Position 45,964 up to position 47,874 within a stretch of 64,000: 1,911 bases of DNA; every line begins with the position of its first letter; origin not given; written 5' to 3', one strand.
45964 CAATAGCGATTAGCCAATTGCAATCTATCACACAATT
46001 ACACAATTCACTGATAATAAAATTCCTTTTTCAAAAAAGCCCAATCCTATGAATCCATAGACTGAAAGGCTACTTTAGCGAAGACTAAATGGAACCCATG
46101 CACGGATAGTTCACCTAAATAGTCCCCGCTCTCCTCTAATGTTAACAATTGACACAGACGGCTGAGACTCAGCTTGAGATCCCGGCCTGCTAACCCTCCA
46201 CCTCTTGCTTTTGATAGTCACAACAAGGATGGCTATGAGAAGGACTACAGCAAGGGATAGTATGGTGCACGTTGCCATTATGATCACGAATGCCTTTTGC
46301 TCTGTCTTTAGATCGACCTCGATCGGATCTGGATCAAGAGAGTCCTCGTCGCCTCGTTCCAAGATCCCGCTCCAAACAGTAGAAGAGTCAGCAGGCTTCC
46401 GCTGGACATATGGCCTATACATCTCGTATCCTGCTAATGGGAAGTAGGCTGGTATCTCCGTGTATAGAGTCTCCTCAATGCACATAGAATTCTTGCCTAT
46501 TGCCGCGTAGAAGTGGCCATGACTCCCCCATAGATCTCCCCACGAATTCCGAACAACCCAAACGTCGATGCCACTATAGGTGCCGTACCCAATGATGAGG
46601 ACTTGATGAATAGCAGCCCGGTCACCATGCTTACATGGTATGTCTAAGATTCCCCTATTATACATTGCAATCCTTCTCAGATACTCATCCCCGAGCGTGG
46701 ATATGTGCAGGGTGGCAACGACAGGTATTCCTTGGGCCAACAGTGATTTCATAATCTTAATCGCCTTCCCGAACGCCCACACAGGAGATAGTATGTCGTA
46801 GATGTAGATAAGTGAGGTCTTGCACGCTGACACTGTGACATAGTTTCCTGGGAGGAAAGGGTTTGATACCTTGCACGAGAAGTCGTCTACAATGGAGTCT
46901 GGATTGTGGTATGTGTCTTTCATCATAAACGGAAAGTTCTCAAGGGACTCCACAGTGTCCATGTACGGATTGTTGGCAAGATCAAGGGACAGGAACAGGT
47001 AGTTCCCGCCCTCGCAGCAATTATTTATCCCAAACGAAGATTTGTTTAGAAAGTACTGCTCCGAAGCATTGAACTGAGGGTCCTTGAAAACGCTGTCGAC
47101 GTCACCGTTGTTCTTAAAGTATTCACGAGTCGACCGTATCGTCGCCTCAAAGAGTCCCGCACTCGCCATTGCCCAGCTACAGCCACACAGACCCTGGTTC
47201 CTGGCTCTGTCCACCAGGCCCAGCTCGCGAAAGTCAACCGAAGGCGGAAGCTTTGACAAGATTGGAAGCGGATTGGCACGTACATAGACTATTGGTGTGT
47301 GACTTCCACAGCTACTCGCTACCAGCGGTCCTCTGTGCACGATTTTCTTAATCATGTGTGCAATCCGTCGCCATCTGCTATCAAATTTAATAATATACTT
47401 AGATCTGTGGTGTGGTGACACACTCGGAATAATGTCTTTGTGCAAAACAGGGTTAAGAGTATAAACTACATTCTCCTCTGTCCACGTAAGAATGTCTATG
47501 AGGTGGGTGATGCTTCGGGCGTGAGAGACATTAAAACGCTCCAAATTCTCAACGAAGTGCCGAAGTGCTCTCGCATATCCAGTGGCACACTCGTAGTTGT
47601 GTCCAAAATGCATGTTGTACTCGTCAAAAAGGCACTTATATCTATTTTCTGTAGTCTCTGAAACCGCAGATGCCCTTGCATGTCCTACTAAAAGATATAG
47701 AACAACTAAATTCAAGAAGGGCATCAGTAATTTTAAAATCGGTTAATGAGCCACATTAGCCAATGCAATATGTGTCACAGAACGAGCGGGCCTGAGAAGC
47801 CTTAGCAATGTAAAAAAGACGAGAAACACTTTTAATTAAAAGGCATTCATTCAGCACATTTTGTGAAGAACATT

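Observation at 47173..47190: Papain-family protease homologue with swapped nucleophile motif CGCSW (catalytic Cys to Ser) and a C-terminal TM anchor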

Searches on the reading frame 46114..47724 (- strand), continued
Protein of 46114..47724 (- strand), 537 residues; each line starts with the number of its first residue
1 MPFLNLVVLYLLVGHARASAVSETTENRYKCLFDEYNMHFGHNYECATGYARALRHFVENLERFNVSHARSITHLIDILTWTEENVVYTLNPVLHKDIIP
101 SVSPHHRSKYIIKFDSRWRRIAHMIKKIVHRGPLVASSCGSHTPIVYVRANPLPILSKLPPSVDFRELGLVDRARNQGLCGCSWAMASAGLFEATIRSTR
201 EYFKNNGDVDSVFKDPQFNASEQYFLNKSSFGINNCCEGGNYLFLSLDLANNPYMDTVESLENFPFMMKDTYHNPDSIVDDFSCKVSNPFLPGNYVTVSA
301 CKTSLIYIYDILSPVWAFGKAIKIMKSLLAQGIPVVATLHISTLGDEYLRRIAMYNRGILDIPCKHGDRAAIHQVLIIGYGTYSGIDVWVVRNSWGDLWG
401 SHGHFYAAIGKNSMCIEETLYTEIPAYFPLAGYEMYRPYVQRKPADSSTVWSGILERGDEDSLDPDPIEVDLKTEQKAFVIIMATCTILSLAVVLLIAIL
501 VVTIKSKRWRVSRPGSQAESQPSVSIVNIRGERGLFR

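Call 33: list_cluster_members(proteins=[P0041, P0042, P0043, P0044, P0050, P0061, P0062, P0068, P0072, P0074])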
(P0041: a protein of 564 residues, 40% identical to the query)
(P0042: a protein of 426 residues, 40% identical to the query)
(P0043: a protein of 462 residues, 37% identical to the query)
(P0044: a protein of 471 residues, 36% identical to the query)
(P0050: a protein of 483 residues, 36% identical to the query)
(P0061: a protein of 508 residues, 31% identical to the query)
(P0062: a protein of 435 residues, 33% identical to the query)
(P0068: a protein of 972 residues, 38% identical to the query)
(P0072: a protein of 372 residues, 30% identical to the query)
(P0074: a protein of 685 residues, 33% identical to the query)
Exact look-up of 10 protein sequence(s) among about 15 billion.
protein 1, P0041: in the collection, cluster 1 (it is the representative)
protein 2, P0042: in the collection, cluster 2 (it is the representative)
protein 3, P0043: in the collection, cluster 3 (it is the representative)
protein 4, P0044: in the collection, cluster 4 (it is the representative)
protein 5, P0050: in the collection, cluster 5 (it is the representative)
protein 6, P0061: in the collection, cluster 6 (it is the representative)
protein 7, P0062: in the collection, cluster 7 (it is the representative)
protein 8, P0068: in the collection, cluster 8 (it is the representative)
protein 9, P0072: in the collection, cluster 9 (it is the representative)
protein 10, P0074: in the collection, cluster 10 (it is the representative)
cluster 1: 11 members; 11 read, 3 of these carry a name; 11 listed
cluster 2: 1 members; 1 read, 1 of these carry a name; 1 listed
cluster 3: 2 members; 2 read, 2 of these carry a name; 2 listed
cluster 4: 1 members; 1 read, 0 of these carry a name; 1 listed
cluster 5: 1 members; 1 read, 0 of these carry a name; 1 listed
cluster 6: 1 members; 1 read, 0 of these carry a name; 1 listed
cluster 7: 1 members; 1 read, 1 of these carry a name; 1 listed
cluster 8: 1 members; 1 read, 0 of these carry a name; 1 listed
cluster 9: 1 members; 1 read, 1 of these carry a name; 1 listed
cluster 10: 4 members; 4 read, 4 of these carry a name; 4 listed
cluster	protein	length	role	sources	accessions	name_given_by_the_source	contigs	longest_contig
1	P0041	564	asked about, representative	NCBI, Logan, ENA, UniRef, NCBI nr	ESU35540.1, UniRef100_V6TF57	Cysteine protease, papain family [Giardia duodenalis] | Cysteine protease, papain family n=1 Tax=Giardia intestinalis TaxID=5741 ... | Cysteine protease, papain family [Giardia intestinalis]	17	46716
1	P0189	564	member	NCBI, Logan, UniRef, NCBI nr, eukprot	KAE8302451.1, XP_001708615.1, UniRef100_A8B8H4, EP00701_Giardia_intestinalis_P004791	Cathepsin L [Giardia duodenalis] | Cathepsin L n=1 Tax=Giardia intestinalis (strain ATCC 50803 / WB clone C6) TaxID=184922 ... | Cathepsin L [Giardia intestinalis]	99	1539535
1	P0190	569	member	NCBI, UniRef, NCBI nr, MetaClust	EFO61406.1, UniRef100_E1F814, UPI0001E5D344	Cathepsin L precursor [Giardia lamblia P15] | Cathepsin L n=1 Tax=Giardia intestinalis (strain P15) TaxID=658858 RepID=E1F814_GIAIA | status=active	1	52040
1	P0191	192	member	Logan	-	-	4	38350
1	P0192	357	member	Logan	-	-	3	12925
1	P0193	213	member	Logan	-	-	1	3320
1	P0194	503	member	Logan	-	-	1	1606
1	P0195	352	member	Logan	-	-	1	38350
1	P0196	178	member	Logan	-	-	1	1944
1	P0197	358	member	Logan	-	-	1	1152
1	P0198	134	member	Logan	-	-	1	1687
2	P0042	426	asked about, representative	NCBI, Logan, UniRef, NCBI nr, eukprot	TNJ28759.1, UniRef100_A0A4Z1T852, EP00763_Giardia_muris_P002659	Cathepsin L [Giardia muris] | Cathepsin L n=1 Tax=Giardia muris TaxID=5742 RepID=A0A4Z1T852_GIAMU | TNJ28759.1 Cathepsin L [Giardia muris]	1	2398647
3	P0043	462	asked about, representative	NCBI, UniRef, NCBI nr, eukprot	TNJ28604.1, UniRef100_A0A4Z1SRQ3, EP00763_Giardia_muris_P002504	Cathepsin L [Giardia muris] | Cathepsin L n=1 Tax=Giardia muris TaxID=5742 RepID=A0A4Z1SRQ3_GIAMU | TNJ28604.1 Cathepsin L [Giardia muris]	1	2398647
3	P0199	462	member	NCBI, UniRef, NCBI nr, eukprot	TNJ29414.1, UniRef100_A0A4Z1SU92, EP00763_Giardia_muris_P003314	Cathepsin L [Giardia muris] | Cathepsin L n=1 Tax=Giardia muris TaxID=5742 RepID=A0A4Z1SU92_GIAMU | TNJ29414.1 Cathepsin L [Giardia muris]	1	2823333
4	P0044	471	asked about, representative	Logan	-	-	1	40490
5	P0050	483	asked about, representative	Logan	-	-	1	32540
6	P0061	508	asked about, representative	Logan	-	-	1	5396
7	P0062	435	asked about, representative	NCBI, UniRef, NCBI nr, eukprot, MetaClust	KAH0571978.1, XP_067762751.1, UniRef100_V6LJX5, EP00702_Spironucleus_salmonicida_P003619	Cathepsin L [Spironucleus salmonicida] | Cathepsin L n=1 Tax=Spironucleus salmonicida TaxID=348837 RepID=V6LJX5_9EUKA | EST44910.1 Cathepsin L [Spironucleus salmonicida]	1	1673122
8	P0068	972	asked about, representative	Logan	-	-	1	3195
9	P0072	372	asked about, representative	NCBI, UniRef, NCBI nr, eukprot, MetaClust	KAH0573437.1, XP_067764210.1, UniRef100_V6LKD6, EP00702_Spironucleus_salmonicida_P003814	Cathepsin L [Spironucleus salmonicida] | Cathepsin L n=1 Tax=Spironucleus salmonicida TaxID=348837 RepID=V6LKD6_9EUKA | EST45105.1 Cathepsin L [Spironucleus salmonicida]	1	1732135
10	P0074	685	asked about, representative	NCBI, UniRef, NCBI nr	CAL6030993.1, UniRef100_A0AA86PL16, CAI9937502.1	Cathepsin_L [Hexamita inflata] | Cathepsin L n=1 Tax=Hexamita inflata TaxID=28002 RepID=A0AA86PL16_9EUKA | Cathepsin L [Hexamita inflata]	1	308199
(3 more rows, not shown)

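Call 35: predict_structure(alignment_id=A1)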
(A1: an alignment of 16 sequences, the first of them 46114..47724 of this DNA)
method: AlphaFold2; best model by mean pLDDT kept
length: 537 residues; sequences in the alignment: 16
mean_pLDDT: 42.6   pTM: 0.32
mean pLDDT of the five models: 42.6, 42.4, 42.3, 37.5, 37.2
residues with pLDDT >= 90: 0; 70-90: 37; 50-70: 115; < 50: 385
segments of 3 or more residues with pLDDT < 50: 14-24, 79-93, 100-181, 191-213, 217-320, 330-333, 338-372, 381-386, 394-404, 410-475, 512-537
pLDDT, mean of each block of 10 residues (from residue 1): 62 45 52 64 58 70 65 57 35 51 28 32 41 28 23 29 36 43 51 44 38 48 44 32 30 33 27 30 33 25 31 37 52 49 38 37 43 54 50 43 48 35 28 36 29 26 30 51 77 83 65 38 31 31
secondary structure, 60 per line:
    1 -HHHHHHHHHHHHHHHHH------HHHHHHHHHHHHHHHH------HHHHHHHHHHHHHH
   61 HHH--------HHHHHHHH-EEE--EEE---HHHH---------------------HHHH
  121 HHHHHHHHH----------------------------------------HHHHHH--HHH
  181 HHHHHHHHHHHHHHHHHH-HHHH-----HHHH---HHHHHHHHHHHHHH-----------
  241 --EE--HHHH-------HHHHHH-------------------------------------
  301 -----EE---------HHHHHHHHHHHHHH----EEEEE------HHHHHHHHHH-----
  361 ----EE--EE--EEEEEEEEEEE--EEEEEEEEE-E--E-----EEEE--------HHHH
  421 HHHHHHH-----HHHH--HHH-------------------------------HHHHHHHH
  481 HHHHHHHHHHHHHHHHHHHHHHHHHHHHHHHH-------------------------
elements in order: H2-18 H25-40 H47-63 H72-79 E81-83 E86-88 H92-95 H117-129 H170-175 H178-198 H200-203 H209-212 H216-229 H247-250 H258-263 H317-330 E335-339 H346-355 E373-383 E386-394 E405-408 H417-427 H433-436 H473-512

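Call 41: predict_structure(alignment_id=A2)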
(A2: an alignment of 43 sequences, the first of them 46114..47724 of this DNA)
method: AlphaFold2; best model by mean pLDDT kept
length: 537 residues; sequences in the alignment: 43
mean_pLDDT: 86.8   pTM: 0.82
mean pLDDT of the five models: 86.8, 85.6, 85.4, 83.9, 83.8
residues with pLDDT >= 90: 335; 70-90: 135; 50-70: 38; < 50: 29
segments of 3 or more residues with pLDDT < 50: 513-537
pLDDT, mean of each block of 10 residues (from residue 1): 82 81 88 96 89 93 93 97 96 78 52 68 77 63 80 97 97 92 96 96 95 96 93 83 93 92 93 83 88 93 93 86 98 96 82 95 81 93 98 95 97 95 96 95 80 93 92 84 97 97 85 44 41 41
secondary structure, 60 per line:
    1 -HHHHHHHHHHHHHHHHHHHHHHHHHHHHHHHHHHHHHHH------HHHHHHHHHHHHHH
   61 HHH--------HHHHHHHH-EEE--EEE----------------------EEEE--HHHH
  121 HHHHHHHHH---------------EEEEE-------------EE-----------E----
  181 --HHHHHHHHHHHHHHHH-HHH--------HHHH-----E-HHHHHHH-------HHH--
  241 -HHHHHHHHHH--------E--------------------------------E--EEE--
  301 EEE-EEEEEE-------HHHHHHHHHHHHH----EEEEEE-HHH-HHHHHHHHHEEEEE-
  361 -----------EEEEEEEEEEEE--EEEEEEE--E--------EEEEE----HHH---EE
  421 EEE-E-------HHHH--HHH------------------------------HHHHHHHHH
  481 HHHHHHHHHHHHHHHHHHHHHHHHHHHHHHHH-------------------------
elements in order: H2-40 H47-63 H72-79 E81-83 E86-88 E111-114 H117-129 E145-149 H183-198 H211-214 H222-228 H242-251 E296-298 E301-303 E305-310 H318-330 E335-340 H346-354 E355-359 E372-383 E386-392 E404-408 E419-423 H433-436 H472-512

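Call 44: fold_search(model_id=the predicted structure, library=pdb)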
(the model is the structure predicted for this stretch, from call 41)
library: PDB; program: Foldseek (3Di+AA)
matches with E <= 10: 361; with E <= 0.001: 287
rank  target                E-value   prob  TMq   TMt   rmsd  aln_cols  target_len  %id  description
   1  3qt4                  6.1e-17  1.00  0.42  0.70  10.5       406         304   17  Structure of digestive procathepsin L 3 of Tenebrio molitor larval midgut (released 2012-02-22)
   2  6czk_A                8.7e-17  1.00  0.41  0.66  10.3       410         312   20  Crystal structure of wild-type human pro-cathepsin H (released 2018-08-08)
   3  6czs_A                9.8e-17  1.00  0.43  0.69   7.5       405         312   21  Crystal structure of human pro-cathepsin H C26S mutant (released 2018-08-08)
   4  1xkg                  1.6e-15  1.00  0.41  0.70   8.7       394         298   18  Crystal structure of the major house dust mite allergen Der p 1 in its pro form at 1.61 A resolution (released 2005-06-28)
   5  7pck_C                1.9e-15  1.00  0.42  0.69   7.7       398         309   17  CRYSTAL STRUCTURE OF WILD TYPE HUMAN PROCATHEPSIN K (released 1999-10-25)
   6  7avm                  2.1e-15  1.00  0.41  0.68   9.3       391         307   18  Crystal Structure of Pro-Rhodesain C150A (released 2020-11-25)
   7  2o6x                  2.2e-15  1.00  0.43  0.71   7.0       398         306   16  Crystal Structure of ProCathepsin L1 from Fasciola hepatica (released 2007-12-18)
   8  7pck_D                2.6e-15  1.00  0.41  0.70   7.2       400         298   17  CRYSTAL STRUCTURE OF WILD TYPE HUMAN PROCATHEPSIN K (released 1999-10-25)
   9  6u7d                  2.6e-15  1.00  0.41  0.69   7.6       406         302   18  Recombinant stem bromelain precursor (released 2019-09-18)
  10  5jt8_B                2.6e-15  1.00  0.41  0.66   6.9       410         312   20  Structural basis for the limited antibody cross reactivity between the mite allergens Blo t 1 and Der p 1 (released 2017-05-24)
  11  1cjl                  2.9e-15  1.00  0.41  0.68   7.8       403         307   18  CRYSTAL STRUCTURE OF A CYSTEINE PROTEASE PROFORM (released 1997-08-12)
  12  7pck_A                2.9e-15  1.00  0.42  0.67   7.9       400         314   18  CRYSTAL STRUCTURE OF WILD TYPE HUMAN PROCATHEPSIN K (released 1999-10-25)
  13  7pck_B                3.1e-15  1.00  0.42  0.68   7.9       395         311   18  CRYSTAL STRUCTURE OF WILD TYPE HUMAN PROCATHEPSIN K (released 1999-10-25)
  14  3qj3_A                4.4e-15  1.00  0.39  0.62  10.1       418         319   20  Structure of digestive procathepsin L2 proteinase from Tenebrio molitor larval midgut (released 2012-02-01)
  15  5z5o_A                4.7e-15  1.00  0.42  0.69   7.0       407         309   18  Structure of Pycnonodysostosis disease related I249T mutant of human cathepsin K (released 2018-09-26)
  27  2c0y                  3.5e-14  1.00  0.41  0.69   7.3       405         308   18  THE CRYSTAL STRUCTURE OF A CYS25ALA MUTANT OF HUMAN PROCATHEPSIN S (released 2006-11-08)
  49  5jh3                  8.0e-13  1.00  0.33  0.77   6.2       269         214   24  Human cathepsin K mutant C25S (released 2016-11-30)
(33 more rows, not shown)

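Call 66: find_encoding_contigs(protein=P0006, flank=300, max_places=1)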
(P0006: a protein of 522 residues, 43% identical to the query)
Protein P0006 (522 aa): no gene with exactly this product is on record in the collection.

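Call 67: find_encoding_contigs(protein=P0011, flank=300, max_places=1)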
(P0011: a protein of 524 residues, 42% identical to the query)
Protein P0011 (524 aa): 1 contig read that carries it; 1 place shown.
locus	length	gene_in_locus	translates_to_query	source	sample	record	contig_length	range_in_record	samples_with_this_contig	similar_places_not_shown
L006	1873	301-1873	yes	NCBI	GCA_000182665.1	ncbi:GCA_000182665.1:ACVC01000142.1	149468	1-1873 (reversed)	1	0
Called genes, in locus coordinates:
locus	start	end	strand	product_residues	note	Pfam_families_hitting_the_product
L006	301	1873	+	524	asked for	PF00112:Peptidase_C1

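Call 68: find_encoding_contigs(protein=P0189, flank=300, max_places=1)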
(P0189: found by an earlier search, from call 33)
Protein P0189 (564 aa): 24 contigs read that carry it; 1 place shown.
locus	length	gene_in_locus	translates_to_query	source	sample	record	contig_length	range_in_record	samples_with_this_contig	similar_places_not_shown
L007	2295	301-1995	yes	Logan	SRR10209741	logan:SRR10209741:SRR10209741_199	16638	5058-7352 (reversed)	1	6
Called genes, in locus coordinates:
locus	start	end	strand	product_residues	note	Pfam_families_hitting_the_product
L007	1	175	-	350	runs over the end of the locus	PF12353:eIF3g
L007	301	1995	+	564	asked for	PF00112:Peptidase_C1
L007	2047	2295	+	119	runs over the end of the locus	PF03297:Ribosomal_S25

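Call 69: find_encoding_contigs(protein=P0190, flank=300, max_places=1)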
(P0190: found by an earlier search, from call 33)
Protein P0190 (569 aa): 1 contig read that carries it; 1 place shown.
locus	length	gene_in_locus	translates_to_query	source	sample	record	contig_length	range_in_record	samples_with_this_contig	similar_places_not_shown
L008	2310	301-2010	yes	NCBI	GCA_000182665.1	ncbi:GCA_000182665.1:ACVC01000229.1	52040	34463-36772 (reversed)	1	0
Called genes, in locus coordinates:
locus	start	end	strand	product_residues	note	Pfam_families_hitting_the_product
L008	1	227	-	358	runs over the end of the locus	PF12353:eIF3g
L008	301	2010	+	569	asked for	PF00112:Peptidase_C1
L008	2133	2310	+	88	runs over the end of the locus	PF03297:Ribosomal_S25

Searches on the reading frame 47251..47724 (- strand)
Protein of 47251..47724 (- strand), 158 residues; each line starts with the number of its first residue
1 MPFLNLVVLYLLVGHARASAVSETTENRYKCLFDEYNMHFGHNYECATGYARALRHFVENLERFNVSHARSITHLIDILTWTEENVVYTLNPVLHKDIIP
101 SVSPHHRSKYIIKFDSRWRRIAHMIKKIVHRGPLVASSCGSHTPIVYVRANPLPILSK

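Call 43: search_protein_families(library=pfam, proteins=[window:47251-47724:-], max_evalue=10)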
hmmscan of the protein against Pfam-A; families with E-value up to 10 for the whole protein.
seq(158 aa): 0 families
